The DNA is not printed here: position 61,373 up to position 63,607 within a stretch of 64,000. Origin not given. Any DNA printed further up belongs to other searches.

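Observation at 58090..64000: Heptose-flavoured glycan cluster with an unusual GT4-GmhA (sedoheptulose-7-P isomerase) fusion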

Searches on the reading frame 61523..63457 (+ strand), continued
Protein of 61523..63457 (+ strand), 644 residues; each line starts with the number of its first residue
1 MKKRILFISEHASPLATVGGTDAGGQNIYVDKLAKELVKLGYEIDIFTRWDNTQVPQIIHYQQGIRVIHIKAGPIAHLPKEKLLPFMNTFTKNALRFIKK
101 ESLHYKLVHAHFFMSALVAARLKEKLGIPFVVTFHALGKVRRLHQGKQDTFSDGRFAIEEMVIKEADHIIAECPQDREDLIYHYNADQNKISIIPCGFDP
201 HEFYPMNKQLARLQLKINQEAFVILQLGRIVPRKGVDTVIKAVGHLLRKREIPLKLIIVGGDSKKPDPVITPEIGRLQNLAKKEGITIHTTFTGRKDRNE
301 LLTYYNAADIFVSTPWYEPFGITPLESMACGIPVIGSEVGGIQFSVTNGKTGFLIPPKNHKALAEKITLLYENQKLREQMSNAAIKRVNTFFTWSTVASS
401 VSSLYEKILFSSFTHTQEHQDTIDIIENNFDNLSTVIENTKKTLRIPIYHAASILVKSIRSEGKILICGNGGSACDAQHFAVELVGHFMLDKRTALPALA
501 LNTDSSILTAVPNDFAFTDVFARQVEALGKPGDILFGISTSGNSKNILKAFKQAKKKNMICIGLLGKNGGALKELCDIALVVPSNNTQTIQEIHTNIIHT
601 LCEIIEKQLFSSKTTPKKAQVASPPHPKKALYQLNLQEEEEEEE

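Call 24: find_encoding_contigs(protein=P0085, flank=10000, max_places=1)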
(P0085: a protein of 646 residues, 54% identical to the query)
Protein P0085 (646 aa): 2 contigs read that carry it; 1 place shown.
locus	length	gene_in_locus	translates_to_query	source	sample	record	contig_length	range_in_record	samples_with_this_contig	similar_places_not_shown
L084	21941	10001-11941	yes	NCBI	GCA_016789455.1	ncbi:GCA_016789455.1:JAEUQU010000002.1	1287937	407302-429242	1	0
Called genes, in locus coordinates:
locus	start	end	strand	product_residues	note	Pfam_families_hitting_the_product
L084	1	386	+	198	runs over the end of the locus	PF00574:CLP_protease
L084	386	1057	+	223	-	-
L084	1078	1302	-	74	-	-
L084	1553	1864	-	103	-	PF10901:DUF2690 (weak)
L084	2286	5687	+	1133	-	PF04563:RNA_pol_Rpb2_1, PF04561:RNA_pol_Rpb2_2, PF04565:RNA_pol_Rpb2_3, PF10385:RNA_pol_Rpb2_45, PF00562:RNA_pol_Rpb2_6, PF04560:RNA_pol_Rpb2_7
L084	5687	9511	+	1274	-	PF04997:RNA_pol_Rpb1_1, PF00623:RNA_pol_Rpb1_2, PF04983:RNA_pol_Rpb1_3, PF05000:RNA_pol_Rpb1_4 (faint), PF04998:RNA_pol_Rpb1_5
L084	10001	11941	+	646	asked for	PF20706:GT4-conflict, PF13439:Glyco_transf_4, PF13579:Glyco_trans_4_4, PF00534:Glycos_transf_1, PF13692:Glyco_trans_1_4, PF13524:Glyco_trans_1_2 (weak), PF13580:SIS_2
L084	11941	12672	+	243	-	PF00106:adh_short, PF08659:KR, PF13561:adh_short_C2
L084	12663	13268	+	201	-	PF08645:PNK3P, PF00702:Hydrolase, PF13419:HAD_2 (weak), PF13242:Hydrolase_like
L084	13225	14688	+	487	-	PF00294:PfkB, PF01467:CTP_transf_like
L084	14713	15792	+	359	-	PF01075:Glyco_transf_9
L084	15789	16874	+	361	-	PF01075:Glyco_transf_9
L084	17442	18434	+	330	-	PF01075:Glyco_transf_9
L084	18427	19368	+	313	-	PF13692:Glyco_trans_1_4, PF13524:Glyco_trans_1_2, PF00534:Glycos_transf_1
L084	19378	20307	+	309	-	PF00389:2-Hacid_dh, PF02826:2-Hacid_dh_C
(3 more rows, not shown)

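Call 25: find_encoding_contigs(protein=P0067, flank=10000, max_places=1)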
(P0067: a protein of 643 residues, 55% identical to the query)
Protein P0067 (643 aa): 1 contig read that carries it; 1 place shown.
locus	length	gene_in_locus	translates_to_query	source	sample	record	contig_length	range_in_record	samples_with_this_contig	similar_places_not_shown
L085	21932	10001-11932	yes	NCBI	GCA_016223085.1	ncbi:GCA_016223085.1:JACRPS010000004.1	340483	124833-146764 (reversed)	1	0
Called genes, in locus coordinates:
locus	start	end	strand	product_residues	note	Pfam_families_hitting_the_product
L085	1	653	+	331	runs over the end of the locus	PF00248:Aldo_ket_red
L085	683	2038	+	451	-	PF00067:p450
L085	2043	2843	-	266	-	PF12974:Phosphonate-bd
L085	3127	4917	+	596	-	PF02730:AFOR_N, PF01314:AFOR_C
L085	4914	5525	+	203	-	PF00596:Aldolase_II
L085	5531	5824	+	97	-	PF02597:ThiS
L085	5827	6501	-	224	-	PF00072:Response_reg, PF00196:GerE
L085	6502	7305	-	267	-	PF00535:Glycos_transf_2, PF13641:Glyco_tranf_2_3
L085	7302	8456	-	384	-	PF01075:Glyco_transf_9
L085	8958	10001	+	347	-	PF13524:Glyco_trans_1_2, PF13692:Glyco_trans_1_4, PF00534:Glycos_transf_1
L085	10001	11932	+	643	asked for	PF13439:Glyco_transf_4, PF13579:Glyco_trans_4_4, PF20706:GT4-conflict, PF00534:Glycos_transf_1, PF13692:Glyco_trans_1_4, PF13580:SIS_2, PF01380:SIS (weak)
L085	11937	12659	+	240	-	PF00106:adh_short, PF08659:KR, PF13561:adh_short_C2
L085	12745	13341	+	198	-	PF08645:PNK3P, PF13419:HAD_2 (faint), PF00702:Hydrolase, PF13242:Hydrolase_like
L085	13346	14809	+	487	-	PF00294:PfkB, PF01467:CTP_transf_like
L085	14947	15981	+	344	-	PF01075:Glyco_transf_9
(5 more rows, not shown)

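Call 32: find_encoding_contigs(protein=P0129, flank=10000, max_places=1)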
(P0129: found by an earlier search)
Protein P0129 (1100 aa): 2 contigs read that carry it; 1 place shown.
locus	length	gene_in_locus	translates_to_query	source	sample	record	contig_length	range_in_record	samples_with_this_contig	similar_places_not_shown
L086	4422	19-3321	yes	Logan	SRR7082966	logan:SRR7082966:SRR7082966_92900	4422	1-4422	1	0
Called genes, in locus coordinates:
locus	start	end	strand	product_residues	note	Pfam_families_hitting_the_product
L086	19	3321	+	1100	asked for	PF07470:Glyco_hydro_88 (weak), PF00041:fn3, PF16656:Pur_ac_phosph_N (weak), PF13620:CarboxypepD_reg, PF13715:CarbopepD_reg_2 (weak)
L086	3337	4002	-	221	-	-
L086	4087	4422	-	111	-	?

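Call 35: find_homologous_proteins(query=P0128, max_evalue=1e-50)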
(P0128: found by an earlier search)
Query P0128 (892 aa): 8000 proteins with E <= 1e-50 among 8000 candidates; the best 120 are listed.
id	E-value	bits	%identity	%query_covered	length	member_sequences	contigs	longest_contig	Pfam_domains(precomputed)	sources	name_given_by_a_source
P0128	0.0e+0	1955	100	100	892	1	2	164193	PF02861.26,PF20030.6,PF00158.33,PF07724.21,PF00004.36,PF13401.13,PF23569.2,PF17871.8,PF07728.21,PF10431.16,PF13191.13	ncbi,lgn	-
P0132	0.0e+0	1405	70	100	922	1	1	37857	PF02861.26,PF20030.6,PF00004.36,PF13401.13,PF23569.2,PF17871.8,PF01637.25,PF07728.21,PF13191.13,PF00158.33,PF07724.21,PF05729.19,PF10431.16,PF20720.4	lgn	-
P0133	0.0e+0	1387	70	99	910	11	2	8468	PF02861.26,PF00158.33,PF07724.21,PF00004.36,PF13401.13,PF23569.2,PF17871.8,PF07728.21,PF10431.16,PF20720.4,PF13191.13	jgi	jgi:ATP-dependent Clp protease ATP-binding subunit ClpC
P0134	0.0e+0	1383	69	100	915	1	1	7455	PF02861.26,PF00004.36,PF13401.13,PF23569.2,PF17871.8,PF05673.20,PF07728.21,PF13191.13,PF00158.33,PF07724.21,PF12775.14,PF10431.16,PF20720.4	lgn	-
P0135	0.0e+0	1379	66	70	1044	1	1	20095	PF13173.13,PF20030.6,PF08477.20,PF00004.36,PF13401.13,PF03193.23,PF13238.13,PF07728.21,PF04851.22,PF13191.13,PF06414.19,PF07724.21,PF05729.19,PF13521.13,PF10431.16,PF13481.13,PF02861.26,PF06068.20,PF23569.2,PF17871.8,PF05496.19,PF01637.25,PF06309.18,PF01695.24,PF00158.33,PF00005.34,PF07726.18,PF1277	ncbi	ncbi:AAA family ATPase, partial [Klebsiella grimontii]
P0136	0.0e+0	1378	69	100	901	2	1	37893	PF02861.26,PF00004.36,PF13401.13,PF23569.2,PF17871.8,PF07728.21,PF13191.13,PF01695.24,PF00158.33,PF07724.21,PF10431.16,PF20720.4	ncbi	-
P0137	0.0e+0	1367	68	100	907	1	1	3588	PF02861.26,PF00158.33,PF07724.21,PF00004.36,PF13401.13,PF23569.2,PF17871.8,PF07728.21,PF10431.16,PF20720.4,PF13191.13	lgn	-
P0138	0.0e+0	1362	70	99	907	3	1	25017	PF02861.26,PF20030.6,PF00004.36,PF13401.13,PF23569.2,PF17871.8,PF07728.21,PF13191.13,PF00158.33,PF07724.21,PF12775.14,PF13476.13,PF10431.16,PF20720.4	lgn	-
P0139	0.0e+0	1353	69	99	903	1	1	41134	PF02861.26,PF20030.6,PF00158.33,PF07724.21,PF00004.36,PF13401.13,PF23569.2,PF17871.8,PF07728.21,PF10431.16,PF13191.13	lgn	-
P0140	0.0e+0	1346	69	99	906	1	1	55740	PF02861.26,PF20030.6,PF00004.36,PF13401.13,PF23569.2,PF17871.8,PF07728.21,PF13191.13,PF00158.33,PF07724.21,PF10431.16,PF20720.4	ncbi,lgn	-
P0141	0.0e+0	1345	69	100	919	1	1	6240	PF02861.26,PF00158.33,PF07724.21,PF00004.36,PF13401.13,PF23569.2,PF17871.8,PF07728.21,PF10431.16,PF20720.4,PF13191.13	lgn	-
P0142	0.0e+0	1343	70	98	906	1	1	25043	PF02861.26,PF20030.6,PF00004.36,PF13401.13,PF23569.2,PF17871.8,PF07728.21,PF13191.13,PF00158.33,PF07724.21,PF10431.16,PF20720.4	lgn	-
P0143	0.0e+0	1339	69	100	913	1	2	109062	PF02861.26,PF00004.36,PF13401.13,PF23569.2,PF17871.8,PF13238.13,PF07728.21,PF13191.13,PF01695.24,PF00158.33,PF07724.21,PF12775.14,PF13476.13,PF10431.16,PF20720.4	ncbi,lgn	-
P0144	0.0e+0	1334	68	99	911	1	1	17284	PF02861.26,PF20030.6,PF00004.36,PF13401.13,PF23569.2,PF17871.8,PF07728.21,PF13191.13,PF00158.33,PF07724.21,PF13476.13,PF10431.16,PF20720.4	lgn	-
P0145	0.0e+0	1334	69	99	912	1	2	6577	PF02861.26,PF20030.6,PF00004.36,PF13401.13,PF23569.2,PF17871.8,PF07728.21,PF13191.13,PF01695.24,PF00158.33,PF07724.21,PF10431.16,PF20720.4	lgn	-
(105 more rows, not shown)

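Call 50: search_solved_structures(query=L001:9185-9784:+, max_evalue=0.00001, show_alignments=2)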
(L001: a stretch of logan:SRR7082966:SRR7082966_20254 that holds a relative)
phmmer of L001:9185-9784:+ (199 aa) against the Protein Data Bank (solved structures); distinct sequences matched with E-value up to 0.00001: 6.
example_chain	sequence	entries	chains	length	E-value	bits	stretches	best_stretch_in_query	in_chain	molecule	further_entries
3l8e_A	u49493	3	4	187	3.8e-32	114.8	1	4-152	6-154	D,D-heptose 1,7-bisphosphate phosphatase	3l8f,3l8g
2gmw_A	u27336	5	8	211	5.1e-32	114.4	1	4-153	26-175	D,D-heptose 1,7-bisphosphate phosphatase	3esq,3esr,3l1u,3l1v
2o2x_A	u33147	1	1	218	3.8e-23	85.4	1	5-153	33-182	hypothetical protein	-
4pnh_A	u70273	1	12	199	5.5e-19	71.9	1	3-155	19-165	D,D-heptose 1,7-bisphosphate phosphatase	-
3l8h_A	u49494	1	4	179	1.3e-18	70.6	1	4-156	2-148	Putative haloacid dehalogenase-like hydrolase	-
2fpr_A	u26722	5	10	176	2.4e-18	69.8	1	3-153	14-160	Histidine biosynthesis bifunctional protein hisB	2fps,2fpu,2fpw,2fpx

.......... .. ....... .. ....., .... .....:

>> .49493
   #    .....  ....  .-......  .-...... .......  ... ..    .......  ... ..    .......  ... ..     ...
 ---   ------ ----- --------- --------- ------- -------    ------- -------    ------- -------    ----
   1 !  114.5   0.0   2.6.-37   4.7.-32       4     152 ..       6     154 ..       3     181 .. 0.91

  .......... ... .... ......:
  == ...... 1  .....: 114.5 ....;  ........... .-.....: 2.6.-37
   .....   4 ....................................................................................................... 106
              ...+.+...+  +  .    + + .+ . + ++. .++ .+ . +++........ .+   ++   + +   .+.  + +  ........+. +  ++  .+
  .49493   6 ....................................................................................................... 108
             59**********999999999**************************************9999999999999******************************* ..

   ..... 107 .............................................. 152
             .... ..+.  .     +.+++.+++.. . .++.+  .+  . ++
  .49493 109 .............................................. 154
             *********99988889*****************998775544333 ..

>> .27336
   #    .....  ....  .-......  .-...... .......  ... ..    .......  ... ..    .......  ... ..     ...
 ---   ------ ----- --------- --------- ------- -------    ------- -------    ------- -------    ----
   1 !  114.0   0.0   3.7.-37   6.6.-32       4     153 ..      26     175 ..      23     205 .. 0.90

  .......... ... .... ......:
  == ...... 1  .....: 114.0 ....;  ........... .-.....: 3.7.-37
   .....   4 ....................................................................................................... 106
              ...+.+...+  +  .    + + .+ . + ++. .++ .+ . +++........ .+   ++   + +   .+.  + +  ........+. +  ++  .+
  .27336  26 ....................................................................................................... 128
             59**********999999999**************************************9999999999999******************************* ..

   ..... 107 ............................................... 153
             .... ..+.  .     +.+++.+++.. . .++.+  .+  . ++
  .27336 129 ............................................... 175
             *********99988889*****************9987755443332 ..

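Call 51: search_solved_structures(query=L001:8446-9174:+, max_evalue=1e-30)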
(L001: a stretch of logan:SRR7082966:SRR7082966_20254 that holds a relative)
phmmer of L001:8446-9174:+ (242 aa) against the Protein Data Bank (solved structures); distinct sequences matched with E-value up to 1e-30: 8.
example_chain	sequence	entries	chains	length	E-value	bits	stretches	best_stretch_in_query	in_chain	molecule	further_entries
2et6_A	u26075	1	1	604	2.5e-50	174.6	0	3-203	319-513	(3R)-hydroxyacyl-CoA dehydrogenase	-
4dqx_A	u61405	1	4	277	5.2e-37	131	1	4-206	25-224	Probable oxidoreductase protein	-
7pcs_B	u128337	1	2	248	7e-33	117.5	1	4-221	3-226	BbsD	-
3rkr_A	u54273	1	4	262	3.6e-32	115.2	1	2-236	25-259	Short chain oxidoreductase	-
1edo_A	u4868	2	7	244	6.4e-32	114.4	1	8-228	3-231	BETA-KETO ACYL CARRIER PROTEIN REDUCTASE | KETOACYL REDUCTASE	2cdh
3ndr_A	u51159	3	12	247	1.9e-31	112.8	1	4-225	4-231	3-oxoacyl-(Acyl-carrier protein) reductase | Pyridoxal 4-dehydrogenase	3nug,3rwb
4rzh_A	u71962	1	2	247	2.5e-31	112.4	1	3-228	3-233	3-oxoacyl-[acyl-carrier protein] reductase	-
6zzq_A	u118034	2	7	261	6.5e-31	111.1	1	4-202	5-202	3-hydroxybutyrate dehydrogenase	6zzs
